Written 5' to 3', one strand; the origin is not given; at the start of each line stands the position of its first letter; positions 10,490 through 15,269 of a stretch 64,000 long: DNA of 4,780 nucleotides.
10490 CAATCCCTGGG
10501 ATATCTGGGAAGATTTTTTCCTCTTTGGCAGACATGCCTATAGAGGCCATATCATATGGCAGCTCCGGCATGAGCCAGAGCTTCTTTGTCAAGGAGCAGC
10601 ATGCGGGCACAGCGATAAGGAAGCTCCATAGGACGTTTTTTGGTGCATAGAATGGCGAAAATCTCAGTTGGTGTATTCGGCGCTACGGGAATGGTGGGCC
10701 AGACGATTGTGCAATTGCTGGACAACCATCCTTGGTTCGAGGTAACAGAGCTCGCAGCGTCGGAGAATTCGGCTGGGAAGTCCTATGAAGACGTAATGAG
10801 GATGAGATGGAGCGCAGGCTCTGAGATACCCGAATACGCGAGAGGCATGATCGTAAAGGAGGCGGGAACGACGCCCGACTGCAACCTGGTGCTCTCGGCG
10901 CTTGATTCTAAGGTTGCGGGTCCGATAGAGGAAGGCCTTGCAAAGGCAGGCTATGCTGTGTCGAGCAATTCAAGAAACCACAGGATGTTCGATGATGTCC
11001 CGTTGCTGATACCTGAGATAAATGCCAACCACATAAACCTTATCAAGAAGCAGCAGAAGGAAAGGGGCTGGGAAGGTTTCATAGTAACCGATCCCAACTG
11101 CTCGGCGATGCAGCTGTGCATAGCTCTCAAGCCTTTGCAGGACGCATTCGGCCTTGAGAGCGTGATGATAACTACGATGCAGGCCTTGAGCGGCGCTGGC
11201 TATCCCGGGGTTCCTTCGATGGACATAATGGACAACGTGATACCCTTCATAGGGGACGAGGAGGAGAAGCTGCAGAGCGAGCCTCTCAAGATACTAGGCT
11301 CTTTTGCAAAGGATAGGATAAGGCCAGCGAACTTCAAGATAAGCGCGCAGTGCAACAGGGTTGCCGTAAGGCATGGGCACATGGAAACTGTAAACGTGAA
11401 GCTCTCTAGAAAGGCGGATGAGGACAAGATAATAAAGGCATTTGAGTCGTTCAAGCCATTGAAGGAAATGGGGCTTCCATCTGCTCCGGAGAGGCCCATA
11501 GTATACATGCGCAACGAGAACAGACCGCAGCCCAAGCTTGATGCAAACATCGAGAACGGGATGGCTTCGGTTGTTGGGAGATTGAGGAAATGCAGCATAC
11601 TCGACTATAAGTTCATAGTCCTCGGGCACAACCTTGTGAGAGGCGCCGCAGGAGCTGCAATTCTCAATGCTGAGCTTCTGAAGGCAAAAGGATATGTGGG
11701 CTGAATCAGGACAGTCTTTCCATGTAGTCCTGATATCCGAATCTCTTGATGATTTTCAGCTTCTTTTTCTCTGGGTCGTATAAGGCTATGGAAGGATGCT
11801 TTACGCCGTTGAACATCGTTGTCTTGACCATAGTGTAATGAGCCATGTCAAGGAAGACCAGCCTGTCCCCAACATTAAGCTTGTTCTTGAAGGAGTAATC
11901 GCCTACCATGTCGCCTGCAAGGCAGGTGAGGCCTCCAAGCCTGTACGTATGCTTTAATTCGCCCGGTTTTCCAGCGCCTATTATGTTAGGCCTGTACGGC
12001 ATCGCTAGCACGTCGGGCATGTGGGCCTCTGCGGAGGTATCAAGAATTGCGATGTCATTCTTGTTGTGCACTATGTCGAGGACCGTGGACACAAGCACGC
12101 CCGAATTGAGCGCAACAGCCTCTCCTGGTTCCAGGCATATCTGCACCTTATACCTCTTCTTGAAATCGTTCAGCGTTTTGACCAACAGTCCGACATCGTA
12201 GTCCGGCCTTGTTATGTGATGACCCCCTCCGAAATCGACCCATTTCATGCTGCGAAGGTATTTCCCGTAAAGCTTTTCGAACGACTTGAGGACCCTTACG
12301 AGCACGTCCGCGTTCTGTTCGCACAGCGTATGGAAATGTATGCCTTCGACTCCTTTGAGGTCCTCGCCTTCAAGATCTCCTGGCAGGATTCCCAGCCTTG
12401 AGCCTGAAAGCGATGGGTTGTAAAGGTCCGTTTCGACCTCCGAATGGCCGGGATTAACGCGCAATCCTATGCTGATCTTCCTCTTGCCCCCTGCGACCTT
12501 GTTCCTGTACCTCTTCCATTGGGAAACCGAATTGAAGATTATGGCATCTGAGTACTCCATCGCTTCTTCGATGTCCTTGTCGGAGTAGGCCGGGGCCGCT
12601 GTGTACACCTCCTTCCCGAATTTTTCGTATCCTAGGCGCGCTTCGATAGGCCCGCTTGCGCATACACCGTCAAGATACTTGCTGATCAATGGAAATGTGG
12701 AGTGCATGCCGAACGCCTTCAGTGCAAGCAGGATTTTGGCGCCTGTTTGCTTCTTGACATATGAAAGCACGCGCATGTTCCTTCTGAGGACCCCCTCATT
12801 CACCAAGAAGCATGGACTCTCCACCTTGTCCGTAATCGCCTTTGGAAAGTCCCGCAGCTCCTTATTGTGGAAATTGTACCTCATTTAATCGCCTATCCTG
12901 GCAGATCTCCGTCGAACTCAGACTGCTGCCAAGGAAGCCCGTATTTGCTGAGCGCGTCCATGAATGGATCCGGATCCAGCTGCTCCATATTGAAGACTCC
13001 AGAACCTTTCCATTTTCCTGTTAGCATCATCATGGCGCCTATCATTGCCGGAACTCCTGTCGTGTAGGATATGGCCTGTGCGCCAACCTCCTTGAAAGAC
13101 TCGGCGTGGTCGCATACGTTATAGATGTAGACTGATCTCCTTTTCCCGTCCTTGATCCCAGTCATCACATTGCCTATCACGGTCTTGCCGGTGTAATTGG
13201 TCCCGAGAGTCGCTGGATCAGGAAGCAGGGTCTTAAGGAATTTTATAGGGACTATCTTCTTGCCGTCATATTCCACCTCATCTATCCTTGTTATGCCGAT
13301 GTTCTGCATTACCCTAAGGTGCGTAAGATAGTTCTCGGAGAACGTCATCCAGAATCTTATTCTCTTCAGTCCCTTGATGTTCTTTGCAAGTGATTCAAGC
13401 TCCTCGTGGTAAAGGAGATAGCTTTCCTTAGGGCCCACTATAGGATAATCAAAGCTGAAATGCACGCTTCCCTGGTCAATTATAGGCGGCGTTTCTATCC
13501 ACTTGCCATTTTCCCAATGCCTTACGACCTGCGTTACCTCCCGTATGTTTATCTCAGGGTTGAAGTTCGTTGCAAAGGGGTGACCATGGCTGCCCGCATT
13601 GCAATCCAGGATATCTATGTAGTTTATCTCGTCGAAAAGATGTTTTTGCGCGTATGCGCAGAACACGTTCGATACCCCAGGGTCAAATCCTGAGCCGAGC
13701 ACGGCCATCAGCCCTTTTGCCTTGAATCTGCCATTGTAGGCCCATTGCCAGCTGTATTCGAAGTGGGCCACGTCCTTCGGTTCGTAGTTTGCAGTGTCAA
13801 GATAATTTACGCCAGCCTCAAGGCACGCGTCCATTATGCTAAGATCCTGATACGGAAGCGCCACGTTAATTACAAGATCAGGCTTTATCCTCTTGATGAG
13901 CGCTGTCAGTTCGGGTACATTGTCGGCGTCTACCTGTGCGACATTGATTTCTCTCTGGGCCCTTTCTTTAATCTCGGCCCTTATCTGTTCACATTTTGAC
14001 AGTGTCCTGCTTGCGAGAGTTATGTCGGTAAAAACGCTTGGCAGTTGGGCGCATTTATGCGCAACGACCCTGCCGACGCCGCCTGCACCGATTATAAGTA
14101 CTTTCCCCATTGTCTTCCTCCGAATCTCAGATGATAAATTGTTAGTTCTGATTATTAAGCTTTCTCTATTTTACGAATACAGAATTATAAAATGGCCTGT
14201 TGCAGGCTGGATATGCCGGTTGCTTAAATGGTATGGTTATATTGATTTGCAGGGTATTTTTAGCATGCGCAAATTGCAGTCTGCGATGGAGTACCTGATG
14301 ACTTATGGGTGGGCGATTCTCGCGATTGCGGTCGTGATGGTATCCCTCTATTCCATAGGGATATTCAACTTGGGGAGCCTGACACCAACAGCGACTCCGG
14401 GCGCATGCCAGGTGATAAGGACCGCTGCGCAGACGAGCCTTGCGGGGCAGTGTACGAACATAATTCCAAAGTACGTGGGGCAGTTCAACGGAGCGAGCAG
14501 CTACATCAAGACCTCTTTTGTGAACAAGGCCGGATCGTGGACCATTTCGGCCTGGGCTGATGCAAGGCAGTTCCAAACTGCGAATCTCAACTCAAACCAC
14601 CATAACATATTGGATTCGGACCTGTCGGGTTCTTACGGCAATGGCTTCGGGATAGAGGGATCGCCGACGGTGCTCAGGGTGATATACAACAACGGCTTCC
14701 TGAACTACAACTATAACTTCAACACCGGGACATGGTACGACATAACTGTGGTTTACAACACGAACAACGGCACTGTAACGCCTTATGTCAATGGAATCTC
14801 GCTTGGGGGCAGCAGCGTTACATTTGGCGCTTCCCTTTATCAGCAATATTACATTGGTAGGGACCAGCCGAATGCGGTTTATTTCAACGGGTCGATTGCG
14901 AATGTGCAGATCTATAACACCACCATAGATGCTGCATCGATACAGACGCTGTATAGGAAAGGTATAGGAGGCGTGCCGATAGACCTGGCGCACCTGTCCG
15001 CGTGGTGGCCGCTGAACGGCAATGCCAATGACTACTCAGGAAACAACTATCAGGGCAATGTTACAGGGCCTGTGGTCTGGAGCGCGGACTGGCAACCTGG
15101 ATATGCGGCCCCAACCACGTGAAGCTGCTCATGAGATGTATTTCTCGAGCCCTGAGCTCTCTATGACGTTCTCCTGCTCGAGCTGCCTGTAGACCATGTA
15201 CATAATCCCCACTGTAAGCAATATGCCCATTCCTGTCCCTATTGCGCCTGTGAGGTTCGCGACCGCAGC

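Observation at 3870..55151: Four dispersed paralogs of a pilin-like (class III signal peptide) LamG protein within 51 kb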

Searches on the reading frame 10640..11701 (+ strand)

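Call 16: search_protein_families(library=pfam, proteins=[window:10640-11701:+], max_evalue=0.001)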
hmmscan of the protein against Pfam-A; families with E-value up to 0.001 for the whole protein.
window:10640-11701:+ (354 aa): 3 families
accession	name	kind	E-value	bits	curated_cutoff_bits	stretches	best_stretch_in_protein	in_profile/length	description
PF02774.23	Semialdhyde_dhC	-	2.4e-37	129.3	26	1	163-333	1-183/184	Semialdehyde dehydrogenase, dimerisation domain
PF01118.30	Semialdhyde_dh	-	4e-29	101.9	26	1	10-133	2-119/121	Semialdehyde dehydrogenase, NAD binding domain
PF02800.25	Gp_dh_C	-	0.00092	19.2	24.4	0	231-288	69-126/158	Glyceraldehyde 3-phosphate dehydrogenase, C-terminal domain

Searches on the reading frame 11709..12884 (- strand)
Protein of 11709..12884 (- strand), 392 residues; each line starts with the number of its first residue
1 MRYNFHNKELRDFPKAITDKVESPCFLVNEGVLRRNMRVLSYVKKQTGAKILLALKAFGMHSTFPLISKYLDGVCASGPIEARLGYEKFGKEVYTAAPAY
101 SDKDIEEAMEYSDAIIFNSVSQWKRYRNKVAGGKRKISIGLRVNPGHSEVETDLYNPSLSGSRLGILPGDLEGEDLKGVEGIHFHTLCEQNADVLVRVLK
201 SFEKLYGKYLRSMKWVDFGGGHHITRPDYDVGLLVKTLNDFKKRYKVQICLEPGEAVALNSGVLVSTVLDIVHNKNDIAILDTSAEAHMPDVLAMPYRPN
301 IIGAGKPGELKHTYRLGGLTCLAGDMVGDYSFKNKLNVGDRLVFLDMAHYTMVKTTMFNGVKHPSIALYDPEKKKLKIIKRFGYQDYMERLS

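Call 16: search_protein_families(library=pfam, proteins=[window:11709-12884:-], max_evalue=0.001)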
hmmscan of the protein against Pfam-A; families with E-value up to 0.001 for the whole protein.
window:11709-12884:- (392 aa): 1 family
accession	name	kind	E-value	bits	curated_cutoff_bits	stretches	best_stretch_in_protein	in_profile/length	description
PF00278.28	Orn_DAP_Arg_deC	-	1.2e-12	48.3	23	1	185-347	5-94/95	Pyridoxal-dependent decarboxylase, C-terminal sheet domain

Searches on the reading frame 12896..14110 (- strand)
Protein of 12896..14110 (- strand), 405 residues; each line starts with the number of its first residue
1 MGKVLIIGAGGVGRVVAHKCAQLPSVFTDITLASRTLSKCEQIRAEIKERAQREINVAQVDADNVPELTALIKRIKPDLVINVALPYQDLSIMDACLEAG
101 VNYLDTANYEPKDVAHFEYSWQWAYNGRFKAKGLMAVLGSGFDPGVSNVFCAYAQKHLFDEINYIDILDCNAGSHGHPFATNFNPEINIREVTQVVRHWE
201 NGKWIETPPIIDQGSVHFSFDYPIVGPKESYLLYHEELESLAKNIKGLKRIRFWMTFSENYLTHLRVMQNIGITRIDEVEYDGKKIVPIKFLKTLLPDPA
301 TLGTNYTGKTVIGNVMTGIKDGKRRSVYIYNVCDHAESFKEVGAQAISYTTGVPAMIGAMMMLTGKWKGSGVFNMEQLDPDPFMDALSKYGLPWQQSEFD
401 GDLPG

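Call 17: search_protein_families(library=pfam, proteins=[window:12896-14110:-], max_evalue=0.001)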
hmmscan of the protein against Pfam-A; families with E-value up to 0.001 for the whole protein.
window:12896-14110:- (405 aa): 3 families
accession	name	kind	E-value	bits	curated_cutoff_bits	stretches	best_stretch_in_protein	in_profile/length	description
PF16653.10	Sacchrp_dh_C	-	3.6e-46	158.8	31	1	141-392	1-265/265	Saccharopine dehydrogenase C-terminal domain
PF03435.24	Sacchrp_dh_NADP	-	3.7e-34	118.3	25.1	1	4-137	1-129/129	Saccharopine dehydrogenase NADP binding domain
PF00106.31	adh_short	-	0.00045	20.2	26.6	0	4-76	3-72/195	short chain dehydrogenase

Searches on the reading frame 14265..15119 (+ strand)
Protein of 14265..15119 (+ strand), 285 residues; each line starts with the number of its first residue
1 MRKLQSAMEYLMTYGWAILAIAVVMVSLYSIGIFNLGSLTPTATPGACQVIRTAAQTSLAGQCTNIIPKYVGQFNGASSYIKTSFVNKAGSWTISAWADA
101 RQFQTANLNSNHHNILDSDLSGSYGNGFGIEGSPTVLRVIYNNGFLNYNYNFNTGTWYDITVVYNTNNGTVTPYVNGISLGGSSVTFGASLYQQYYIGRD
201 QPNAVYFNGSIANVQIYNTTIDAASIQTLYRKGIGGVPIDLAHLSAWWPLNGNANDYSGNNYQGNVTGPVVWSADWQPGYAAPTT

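Call 10: search_protein_families(library=pfam, proteins=[window:14265-15119:+], max_evalue=1)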
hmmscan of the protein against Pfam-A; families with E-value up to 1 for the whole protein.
window:14265-15119:+ (285 aa): 4 families
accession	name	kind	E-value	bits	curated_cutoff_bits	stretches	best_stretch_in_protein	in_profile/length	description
PF13385.13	Laminin_G_3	-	4.5e-16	59.8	27.6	1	75-227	1-151/151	Concanavalin A-like lectin/glucanases superfamily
PF03845.19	Spore_permease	-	0.054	12.8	23.4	1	13-75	141-203/321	Spore germination protein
PF02210.31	Laminin_G_2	-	0.12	13.3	22.9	1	149-216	47-123/126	Laminin G domain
PF21653.3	pulA_all-beta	-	0.17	11.9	26.7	1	151-171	22-42/60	Pullulanase, all-beta domain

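Call 11: search_protein_families(library=ncbifam, proteins=[window:14265-15119:+], max_evalue=1)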
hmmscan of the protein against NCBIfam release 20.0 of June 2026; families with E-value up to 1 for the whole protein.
window:14265-15119:+ (285 aa): 0 families
